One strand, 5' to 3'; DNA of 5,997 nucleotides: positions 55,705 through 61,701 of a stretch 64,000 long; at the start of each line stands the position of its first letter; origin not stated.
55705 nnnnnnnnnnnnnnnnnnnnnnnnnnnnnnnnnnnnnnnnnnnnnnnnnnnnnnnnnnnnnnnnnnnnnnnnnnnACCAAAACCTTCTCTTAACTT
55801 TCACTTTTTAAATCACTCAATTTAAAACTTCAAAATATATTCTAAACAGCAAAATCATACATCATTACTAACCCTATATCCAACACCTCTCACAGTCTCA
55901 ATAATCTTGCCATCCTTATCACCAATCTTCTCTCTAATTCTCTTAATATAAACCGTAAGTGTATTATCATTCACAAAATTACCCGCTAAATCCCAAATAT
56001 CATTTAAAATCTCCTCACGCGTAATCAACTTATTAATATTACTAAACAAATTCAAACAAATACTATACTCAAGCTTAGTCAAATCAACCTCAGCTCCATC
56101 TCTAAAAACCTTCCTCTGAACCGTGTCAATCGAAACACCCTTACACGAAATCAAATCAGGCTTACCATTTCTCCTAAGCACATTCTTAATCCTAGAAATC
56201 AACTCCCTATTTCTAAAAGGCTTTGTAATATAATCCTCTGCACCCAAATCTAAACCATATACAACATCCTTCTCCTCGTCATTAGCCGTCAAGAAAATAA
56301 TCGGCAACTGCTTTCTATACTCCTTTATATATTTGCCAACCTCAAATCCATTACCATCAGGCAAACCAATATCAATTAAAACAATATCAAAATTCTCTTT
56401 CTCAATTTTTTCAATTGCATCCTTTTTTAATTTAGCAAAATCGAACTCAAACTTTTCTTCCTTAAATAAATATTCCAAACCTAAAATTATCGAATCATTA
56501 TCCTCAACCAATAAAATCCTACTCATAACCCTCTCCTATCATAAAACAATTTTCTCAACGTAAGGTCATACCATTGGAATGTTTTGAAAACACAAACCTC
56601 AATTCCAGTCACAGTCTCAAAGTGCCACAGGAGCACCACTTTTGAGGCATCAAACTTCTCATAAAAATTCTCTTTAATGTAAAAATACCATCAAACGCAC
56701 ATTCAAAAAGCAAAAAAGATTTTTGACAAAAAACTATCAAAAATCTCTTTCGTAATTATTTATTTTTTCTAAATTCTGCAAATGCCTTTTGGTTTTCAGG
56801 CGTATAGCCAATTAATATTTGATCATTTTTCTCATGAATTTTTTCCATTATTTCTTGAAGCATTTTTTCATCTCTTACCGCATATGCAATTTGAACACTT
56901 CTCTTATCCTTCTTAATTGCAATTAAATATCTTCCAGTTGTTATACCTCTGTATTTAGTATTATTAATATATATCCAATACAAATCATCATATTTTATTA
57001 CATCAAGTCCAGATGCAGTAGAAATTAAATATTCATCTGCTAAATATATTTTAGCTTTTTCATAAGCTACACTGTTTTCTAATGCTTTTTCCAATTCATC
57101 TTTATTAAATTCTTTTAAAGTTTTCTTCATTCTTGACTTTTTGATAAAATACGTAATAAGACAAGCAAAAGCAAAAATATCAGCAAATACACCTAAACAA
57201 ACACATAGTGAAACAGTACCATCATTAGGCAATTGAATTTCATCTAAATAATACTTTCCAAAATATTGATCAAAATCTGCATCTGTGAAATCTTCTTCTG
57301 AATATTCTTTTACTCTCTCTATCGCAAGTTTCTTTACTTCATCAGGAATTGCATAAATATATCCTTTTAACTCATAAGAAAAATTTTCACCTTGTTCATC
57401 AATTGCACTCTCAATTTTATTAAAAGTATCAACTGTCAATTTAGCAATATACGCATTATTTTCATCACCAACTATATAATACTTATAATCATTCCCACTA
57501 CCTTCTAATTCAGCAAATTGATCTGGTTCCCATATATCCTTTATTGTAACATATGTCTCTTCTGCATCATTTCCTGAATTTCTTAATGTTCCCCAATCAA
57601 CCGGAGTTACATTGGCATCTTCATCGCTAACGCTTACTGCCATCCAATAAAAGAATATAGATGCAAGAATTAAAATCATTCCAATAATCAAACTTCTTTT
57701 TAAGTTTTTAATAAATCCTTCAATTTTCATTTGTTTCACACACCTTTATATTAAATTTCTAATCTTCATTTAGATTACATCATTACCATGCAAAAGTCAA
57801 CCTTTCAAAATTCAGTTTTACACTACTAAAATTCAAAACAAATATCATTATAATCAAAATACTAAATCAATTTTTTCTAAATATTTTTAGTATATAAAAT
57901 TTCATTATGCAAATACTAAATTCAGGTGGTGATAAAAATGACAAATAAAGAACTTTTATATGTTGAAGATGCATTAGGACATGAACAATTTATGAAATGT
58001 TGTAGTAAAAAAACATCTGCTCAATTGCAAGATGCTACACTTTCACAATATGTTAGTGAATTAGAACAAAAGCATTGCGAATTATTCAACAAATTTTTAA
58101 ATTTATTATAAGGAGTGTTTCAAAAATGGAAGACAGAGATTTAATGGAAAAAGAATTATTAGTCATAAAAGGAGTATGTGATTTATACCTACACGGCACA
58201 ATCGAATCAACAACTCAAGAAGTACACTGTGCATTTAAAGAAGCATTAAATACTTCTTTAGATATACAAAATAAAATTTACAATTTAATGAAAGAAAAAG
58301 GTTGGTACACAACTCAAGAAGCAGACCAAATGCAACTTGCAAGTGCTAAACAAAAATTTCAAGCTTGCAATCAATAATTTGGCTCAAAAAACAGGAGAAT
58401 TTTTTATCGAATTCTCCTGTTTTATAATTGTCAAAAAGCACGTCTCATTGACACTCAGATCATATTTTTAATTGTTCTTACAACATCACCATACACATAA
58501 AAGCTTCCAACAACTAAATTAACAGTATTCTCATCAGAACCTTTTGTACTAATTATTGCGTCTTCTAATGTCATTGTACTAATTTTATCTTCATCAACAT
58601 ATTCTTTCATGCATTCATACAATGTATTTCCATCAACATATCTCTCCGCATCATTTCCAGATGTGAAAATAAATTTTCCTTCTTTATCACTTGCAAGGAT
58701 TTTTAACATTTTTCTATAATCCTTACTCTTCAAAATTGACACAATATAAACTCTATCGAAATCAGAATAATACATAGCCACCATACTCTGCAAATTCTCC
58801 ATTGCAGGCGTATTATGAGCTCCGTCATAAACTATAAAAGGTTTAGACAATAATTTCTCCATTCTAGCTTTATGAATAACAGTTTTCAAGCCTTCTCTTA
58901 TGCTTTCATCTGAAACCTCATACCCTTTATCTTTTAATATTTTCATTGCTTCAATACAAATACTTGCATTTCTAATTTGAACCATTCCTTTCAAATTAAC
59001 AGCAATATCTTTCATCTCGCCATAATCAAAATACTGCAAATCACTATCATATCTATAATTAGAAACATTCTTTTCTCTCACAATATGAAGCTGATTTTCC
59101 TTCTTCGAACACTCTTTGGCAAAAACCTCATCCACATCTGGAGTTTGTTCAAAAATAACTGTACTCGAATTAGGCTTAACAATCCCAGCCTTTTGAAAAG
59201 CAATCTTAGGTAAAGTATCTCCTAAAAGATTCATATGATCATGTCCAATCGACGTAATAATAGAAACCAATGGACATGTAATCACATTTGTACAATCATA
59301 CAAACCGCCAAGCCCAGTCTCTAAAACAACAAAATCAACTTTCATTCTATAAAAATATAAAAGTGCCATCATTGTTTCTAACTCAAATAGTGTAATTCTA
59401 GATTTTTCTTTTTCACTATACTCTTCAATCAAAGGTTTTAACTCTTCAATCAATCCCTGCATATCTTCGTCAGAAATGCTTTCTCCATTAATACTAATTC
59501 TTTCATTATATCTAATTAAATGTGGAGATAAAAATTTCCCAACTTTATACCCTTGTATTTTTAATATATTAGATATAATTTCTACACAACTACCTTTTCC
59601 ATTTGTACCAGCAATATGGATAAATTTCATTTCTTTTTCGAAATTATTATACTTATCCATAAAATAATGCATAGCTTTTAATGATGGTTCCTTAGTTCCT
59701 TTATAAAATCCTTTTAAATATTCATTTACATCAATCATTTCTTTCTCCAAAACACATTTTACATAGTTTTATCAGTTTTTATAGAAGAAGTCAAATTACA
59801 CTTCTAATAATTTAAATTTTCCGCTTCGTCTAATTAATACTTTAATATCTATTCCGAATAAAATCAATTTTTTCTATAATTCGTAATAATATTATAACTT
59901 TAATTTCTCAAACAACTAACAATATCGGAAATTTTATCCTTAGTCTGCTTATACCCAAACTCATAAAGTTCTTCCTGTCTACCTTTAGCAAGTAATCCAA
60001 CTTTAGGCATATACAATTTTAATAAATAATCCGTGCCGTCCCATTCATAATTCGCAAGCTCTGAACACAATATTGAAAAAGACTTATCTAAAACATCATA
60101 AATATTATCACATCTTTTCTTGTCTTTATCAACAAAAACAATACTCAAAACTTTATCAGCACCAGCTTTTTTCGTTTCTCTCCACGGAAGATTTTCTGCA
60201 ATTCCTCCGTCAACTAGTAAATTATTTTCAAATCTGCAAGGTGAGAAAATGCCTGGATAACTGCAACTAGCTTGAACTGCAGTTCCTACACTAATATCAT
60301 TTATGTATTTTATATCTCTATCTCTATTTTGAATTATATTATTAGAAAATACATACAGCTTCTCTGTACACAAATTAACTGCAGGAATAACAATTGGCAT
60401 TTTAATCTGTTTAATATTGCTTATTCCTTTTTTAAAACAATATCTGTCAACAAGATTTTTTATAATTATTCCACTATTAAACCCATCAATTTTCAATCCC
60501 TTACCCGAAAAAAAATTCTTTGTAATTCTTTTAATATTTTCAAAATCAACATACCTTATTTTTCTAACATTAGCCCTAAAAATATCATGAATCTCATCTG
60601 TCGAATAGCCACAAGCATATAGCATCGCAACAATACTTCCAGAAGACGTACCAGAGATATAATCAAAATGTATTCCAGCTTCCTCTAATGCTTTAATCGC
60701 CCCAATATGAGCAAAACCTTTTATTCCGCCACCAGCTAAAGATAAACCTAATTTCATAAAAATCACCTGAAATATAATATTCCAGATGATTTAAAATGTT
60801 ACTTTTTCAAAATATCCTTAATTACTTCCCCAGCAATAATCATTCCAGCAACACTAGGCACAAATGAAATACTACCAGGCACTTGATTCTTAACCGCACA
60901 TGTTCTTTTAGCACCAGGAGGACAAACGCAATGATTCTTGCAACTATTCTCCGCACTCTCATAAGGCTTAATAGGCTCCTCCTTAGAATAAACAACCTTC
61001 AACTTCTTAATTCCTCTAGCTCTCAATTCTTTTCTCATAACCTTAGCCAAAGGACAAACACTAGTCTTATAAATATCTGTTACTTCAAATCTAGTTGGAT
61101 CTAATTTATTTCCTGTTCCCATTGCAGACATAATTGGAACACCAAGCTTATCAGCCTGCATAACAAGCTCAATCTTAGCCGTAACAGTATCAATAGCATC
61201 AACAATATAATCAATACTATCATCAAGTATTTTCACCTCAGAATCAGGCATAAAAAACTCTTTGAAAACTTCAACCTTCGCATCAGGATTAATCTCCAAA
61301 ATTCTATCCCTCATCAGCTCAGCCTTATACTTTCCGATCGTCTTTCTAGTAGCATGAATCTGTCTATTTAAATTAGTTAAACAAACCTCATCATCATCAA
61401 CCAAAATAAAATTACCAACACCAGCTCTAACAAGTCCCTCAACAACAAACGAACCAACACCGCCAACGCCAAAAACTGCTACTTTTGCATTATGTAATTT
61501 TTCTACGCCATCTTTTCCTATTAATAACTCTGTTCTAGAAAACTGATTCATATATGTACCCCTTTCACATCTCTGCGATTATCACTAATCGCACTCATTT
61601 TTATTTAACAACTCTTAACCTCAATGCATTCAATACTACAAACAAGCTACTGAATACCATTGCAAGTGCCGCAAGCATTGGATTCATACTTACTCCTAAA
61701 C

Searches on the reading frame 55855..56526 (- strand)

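Call 83: search_protein_families(library=pfam, proteins=[window:55855-56526:-], max_evalue=0.00001)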
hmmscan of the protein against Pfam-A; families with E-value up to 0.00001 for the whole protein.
window:55855-56526:- (223 aa): 2 families
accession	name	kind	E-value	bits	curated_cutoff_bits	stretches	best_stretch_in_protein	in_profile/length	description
PF00072.30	Response_reg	-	3.3e-28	98.5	30.2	1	4-114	1-111/111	Response regulator receiver domain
PF00486.34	Trans_reg_C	-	8e-21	74.4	26.2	1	144-218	1-76/77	Transcriptional regulatory protein, C terminal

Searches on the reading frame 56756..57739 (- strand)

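Call 83: search_protein_families(library=pfam, proteins=[window:56756-57739:-], max_evalue=0.00001)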
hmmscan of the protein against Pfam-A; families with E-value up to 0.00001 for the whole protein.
window:56756-57739:- (327 aa): 1 family
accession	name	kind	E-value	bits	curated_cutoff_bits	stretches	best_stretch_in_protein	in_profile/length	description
PF20456.3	DUF6709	-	3.7e-16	59.5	27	1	21-320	18-339/339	Family of unknown function (DUF6709)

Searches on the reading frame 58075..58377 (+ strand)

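Call 83: search_protein_families(library=pfam, proteins=[window:58075-58377:+], max_evalue=0.00001)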
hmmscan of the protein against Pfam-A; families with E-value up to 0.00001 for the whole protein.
window:58075-58377:+ (100 aa): 1 family
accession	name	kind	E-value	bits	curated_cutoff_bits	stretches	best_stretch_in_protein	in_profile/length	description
PF07875.18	Coat_F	-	9.5e-15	55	25.7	1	20-81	2-63/63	Coat F domain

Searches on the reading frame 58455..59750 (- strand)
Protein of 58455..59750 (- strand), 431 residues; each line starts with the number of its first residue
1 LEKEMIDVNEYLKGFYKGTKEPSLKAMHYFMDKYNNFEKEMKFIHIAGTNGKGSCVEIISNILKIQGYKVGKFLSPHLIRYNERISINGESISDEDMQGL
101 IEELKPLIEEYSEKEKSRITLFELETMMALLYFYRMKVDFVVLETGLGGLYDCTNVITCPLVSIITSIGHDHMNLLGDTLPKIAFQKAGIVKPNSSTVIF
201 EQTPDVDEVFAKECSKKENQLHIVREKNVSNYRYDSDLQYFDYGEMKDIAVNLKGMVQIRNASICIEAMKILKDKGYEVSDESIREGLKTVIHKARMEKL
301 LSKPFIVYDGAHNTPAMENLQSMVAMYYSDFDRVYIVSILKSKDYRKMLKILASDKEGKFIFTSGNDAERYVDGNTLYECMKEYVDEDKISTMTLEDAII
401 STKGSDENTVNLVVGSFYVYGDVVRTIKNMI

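Call 83: search_protein_families(library=pfam, proteins=[window:58455-59750:-], max_evalue=0.00001)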
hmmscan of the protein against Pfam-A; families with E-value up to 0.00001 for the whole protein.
window:58455-59750:- (431 aa): 2 families
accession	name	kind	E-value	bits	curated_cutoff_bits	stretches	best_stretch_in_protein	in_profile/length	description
PF08245.18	Mur_ligase_M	-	1.7e-12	48.1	24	1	46-268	1-199/200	Mur ligase middle domain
PF02875.26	Mur_ligase_C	-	2e-06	29.1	28.4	1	296-417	2-127/127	Mur ligase, glutamate ligase domain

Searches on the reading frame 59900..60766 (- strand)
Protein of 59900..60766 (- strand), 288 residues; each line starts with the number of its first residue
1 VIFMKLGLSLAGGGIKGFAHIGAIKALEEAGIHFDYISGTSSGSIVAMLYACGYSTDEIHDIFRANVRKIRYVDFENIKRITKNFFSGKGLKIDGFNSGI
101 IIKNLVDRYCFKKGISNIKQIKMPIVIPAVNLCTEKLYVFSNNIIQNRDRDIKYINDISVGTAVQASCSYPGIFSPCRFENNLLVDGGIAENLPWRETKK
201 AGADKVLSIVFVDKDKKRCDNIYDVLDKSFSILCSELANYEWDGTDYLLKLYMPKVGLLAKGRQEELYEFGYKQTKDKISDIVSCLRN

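Call 83: search_protein_families(library=pfam, proteins=[window:59900-60766:-], max_evalue=0.00001)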
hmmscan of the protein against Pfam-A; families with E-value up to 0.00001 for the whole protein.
window:59900-60766:- (288 aa): 1 family
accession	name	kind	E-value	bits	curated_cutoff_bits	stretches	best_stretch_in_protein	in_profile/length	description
PF01734.28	Patatin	-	9.4e-36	124.2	27.7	1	8-197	1-189/191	Patatin-like phospholipase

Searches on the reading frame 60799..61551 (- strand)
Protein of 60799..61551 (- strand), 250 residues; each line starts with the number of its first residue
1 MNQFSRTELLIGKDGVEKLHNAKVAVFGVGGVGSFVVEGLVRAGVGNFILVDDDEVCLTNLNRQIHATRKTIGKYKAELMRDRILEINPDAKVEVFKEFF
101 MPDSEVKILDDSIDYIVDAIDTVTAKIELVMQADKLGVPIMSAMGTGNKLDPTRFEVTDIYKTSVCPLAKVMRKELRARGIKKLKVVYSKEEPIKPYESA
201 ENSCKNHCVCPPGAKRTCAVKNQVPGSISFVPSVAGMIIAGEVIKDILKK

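Call 83: search_protein_families(library=pfam, proteins=[window:60799-61551:-], max_evalue=0.00001)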
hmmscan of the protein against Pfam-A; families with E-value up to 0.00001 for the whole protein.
window:60799-61551:- (250 aa): 1 family
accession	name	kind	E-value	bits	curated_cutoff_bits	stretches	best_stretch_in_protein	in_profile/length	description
PF00899.27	ThiF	-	4.4e-41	141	28.1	1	8-249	5-204/238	ThiF family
